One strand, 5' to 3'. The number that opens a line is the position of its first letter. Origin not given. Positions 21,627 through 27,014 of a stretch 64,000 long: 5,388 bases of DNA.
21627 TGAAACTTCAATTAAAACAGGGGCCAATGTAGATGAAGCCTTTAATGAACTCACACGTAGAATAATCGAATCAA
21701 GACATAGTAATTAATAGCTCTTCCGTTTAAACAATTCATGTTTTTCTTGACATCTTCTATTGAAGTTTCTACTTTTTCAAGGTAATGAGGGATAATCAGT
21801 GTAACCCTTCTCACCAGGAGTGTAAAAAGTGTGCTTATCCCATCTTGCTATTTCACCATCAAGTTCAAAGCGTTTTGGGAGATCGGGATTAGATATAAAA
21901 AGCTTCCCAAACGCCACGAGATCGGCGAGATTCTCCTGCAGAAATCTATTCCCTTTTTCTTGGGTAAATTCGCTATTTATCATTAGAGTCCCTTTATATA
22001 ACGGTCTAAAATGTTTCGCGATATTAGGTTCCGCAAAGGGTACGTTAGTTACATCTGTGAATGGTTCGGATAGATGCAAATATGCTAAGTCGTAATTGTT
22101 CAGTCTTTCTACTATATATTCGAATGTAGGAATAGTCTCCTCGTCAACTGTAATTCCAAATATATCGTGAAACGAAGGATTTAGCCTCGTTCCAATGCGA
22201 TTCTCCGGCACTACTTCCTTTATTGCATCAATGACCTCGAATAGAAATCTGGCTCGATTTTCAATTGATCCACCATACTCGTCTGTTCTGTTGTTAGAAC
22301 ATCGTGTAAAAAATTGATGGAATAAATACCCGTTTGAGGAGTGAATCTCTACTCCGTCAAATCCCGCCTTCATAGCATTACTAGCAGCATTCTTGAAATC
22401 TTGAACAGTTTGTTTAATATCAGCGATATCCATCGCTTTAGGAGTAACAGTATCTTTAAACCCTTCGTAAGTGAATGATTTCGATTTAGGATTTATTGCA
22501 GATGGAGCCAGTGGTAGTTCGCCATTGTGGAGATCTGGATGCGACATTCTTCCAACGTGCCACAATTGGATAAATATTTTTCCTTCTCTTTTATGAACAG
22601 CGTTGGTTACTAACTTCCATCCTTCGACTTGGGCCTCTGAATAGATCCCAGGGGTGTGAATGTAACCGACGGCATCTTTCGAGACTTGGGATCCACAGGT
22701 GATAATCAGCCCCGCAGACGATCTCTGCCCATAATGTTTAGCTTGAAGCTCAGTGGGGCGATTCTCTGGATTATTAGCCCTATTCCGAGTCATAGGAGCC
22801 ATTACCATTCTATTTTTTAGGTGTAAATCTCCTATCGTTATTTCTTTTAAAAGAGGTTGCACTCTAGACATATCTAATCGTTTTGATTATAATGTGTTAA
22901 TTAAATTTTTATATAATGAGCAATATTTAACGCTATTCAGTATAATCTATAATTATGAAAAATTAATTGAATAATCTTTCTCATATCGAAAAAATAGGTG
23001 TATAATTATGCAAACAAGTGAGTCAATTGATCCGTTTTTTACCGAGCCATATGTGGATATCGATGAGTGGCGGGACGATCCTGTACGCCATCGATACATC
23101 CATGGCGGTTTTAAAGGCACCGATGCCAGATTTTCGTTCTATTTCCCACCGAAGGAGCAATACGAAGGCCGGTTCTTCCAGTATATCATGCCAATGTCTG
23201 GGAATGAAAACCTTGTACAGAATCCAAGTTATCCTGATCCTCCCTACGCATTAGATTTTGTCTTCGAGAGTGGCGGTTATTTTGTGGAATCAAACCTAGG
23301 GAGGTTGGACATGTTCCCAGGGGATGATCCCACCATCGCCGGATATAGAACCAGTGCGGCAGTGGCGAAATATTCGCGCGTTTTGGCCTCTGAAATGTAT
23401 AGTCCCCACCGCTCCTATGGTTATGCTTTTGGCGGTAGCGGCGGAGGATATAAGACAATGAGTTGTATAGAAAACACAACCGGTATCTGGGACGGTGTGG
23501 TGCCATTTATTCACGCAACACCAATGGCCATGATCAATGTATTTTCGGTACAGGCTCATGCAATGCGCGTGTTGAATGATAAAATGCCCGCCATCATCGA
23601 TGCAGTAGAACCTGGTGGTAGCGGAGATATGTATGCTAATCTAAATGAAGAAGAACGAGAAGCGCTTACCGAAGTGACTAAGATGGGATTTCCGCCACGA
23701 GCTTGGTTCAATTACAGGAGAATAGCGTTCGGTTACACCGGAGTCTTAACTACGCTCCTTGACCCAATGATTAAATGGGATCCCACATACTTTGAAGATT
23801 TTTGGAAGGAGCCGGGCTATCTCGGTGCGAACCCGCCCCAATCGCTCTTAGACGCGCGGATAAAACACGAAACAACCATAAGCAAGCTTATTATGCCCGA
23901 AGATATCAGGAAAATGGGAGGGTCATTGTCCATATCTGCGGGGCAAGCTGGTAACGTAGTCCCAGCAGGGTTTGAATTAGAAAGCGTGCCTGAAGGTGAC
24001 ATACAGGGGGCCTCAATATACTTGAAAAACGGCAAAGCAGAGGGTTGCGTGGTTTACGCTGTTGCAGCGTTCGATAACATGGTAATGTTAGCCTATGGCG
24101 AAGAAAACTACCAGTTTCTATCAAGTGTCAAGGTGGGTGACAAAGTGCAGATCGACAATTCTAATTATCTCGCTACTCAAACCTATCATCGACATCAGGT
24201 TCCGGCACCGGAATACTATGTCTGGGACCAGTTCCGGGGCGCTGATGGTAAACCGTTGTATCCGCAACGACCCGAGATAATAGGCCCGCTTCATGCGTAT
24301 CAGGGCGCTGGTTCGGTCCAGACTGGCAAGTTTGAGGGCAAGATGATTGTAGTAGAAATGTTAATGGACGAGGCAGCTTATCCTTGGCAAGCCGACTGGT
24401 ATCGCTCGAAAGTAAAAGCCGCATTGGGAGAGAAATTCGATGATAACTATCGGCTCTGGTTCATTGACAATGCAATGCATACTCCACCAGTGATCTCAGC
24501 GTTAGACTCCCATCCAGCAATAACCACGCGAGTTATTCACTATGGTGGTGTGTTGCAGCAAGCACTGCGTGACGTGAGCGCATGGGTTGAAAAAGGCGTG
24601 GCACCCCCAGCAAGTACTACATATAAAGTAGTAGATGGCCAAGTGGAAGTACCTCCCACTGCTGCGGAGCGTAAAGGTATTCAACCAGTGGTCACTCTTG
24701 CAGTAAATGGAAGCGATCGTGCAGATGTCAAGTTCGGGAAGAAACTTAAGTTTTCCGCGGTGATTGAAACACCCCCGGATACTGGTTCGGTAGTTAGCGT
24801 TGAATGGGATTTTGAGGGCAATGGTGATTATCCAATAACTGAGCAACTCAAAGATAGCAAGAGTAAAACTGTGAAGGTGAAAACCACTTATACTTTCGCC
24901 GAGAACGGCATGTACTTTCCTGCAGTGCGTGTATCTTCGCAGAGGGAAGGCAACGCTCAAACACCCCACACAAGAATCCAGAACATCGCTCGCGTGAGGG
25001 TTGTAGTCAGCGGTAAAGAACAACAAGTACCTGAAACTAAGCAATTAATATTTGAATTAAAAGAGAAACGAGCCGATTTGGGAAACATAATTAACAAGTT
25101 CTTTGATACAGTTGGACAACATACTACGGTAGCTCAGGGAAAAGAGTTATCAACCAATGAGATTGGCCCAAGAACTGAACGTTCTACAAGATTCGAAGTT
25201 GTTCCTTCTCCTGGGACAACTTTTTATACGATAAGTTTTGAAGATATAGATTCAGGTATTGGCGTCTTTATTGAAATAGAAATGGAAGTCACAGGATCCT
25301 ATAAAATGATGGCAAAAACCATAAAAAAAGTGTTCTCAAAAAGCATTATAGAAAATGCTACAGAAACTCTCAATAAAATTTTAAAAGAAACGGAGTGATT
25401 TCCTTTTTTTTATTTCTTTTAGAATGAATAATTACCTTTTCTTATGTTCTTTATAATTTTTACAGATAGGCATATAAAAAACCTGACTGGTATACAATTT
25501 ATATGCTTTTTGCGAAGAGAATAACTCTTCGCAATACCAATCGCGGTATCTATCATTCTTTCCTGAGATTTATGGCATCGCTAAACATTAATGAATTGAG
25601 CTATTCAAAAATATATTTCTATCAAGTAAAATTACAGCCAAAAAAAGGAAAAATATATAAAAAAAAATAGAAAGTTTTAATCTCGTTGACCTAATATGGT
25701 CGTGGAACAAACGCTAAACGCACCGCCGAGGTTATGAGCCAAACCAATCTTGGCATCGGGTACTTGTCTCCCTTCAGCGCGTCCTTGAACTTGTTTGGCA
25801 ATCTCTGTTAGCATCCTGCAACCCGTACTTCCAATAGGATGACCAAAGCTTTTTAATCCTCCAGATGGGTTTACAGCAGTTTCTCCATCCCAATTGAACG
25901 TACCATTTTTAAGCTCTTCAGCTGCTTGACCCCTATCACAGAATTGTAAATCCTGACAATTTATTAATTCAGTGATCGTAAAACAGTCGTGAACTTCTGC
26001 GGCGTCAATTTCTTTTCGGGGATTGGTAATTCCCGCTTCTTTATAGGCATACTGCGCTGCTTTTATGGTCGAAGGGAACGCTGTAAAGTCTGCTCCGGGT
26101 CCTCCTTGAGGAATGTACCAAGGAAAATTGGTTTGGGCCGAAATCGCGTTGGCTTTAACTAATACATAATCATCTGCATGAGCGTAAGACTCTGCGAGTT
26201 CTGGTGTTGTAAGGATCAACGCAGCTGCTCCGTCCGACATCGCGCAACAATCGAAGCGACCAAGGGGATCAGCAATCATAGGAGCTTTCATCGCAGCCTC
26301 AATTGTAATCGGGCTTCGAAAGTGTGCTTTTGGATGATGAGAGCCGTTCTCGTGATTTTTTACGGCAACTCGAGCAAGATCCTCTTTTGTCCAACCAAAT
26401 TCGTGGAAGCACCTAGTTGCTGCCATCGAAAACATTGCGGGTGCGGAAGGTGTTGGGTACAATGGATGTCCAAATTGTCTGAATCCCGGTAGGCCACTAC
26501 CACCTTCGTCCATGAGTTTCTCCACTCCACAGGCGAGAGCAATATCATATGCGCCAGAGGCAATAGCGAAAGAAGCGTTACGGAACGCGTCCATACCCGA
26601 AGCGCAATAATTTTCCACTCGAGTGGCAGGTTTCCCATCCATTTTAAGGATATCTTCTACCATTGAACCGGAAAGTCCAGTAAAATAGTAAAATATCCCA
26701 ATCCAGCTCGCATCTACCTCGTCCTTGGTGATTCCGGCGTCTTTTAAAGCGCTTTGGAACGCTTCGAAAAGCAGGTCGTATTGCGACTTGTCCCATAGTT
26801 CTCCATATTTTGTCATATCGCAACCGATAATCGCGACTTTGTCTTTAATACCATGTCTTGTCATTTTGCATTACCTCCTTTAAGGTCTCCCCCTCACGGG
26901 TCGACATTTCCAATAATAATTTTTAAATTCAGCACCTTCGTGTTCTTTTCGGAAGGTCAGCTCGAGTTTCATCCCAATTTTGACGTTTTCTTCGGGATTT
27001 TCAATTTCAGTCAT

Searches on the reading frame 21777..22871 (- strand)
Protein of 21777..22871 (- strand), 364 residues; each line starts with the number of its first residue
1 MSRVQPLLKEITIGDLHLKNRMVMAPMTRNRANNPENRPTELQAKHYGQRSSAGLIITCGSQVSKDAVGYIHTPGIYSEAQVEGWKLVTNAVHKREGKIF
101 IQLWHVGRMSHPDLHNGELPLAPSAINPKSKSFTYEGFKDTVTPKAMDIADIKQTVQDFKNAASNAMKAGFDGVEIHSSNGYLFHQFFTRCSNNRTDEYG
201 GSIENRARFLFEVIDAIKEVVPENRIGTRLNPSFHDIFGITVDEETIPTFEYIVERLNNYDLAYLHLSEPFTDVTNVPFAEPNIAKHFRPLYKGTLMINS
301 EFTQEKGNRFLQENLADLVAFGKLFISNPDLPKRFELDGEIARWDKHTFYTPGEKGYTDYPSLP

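Call 11: search_protein_families(library=pfam, proteins=[window:21777-22871:-])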
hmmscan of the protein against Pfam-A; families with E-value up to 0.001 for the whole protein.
window:21777-22871:- (364 aa): 1 family
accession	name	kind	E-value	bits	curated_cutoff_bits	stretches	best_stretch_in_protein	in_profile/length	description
PF00724.26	Oxidored_FMN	-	1.4e-81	274.9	27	1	7-336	2-336/342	NADH:flavin oxidoreductase / NADH oxidase family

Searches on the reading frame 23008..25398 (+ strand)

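Call 11: search_protein_families(library=pfam, proteins=[window:23008-25398:+])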
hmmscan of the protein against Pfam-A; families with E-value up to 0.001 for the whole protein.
window:23008-25398:+ (796 aa): 2 families
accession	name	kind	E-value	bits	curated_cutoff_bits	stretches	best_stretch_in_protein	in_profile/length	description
PF07519.17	Tannase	-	3.2e-05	23.4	29.8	0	112-170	94-152/490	Tannase and feruloyl esterase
PF00801.26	PKD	-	0.00079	19.8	23.5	0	564-652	2-75/80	PKD domain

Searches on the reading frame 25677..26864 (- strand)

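Call 11: search_protein_families(library=pfam, proteins=[window:25677-26864:-])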
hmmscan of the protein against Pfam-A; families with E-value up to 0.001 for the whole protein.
window:25677-26864:- (395 aa): 4 families
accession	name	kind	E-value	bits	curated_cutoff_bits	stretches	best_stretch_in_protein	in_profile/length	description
PF22691.2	Thiolase_C_1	-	3.9e-37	127.6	28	1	259-392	14-143/144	Thiolase C-terminal domain-like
PF00108.29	Thiolase_N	-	7.3e-22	78.4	26.4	2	10-117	1-115/260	Thiolase, N-terminal domain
PF02803.24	Thiolase_C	-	1.5e-12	47.7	27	1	267-366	25-104/123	Thiolase, C-terminal domain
PF00109.32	ketoacyl-synt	-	9e-07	29.2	20.8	0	79-122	166-209/252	Beta-ketoacyl synthase, N-terminal domain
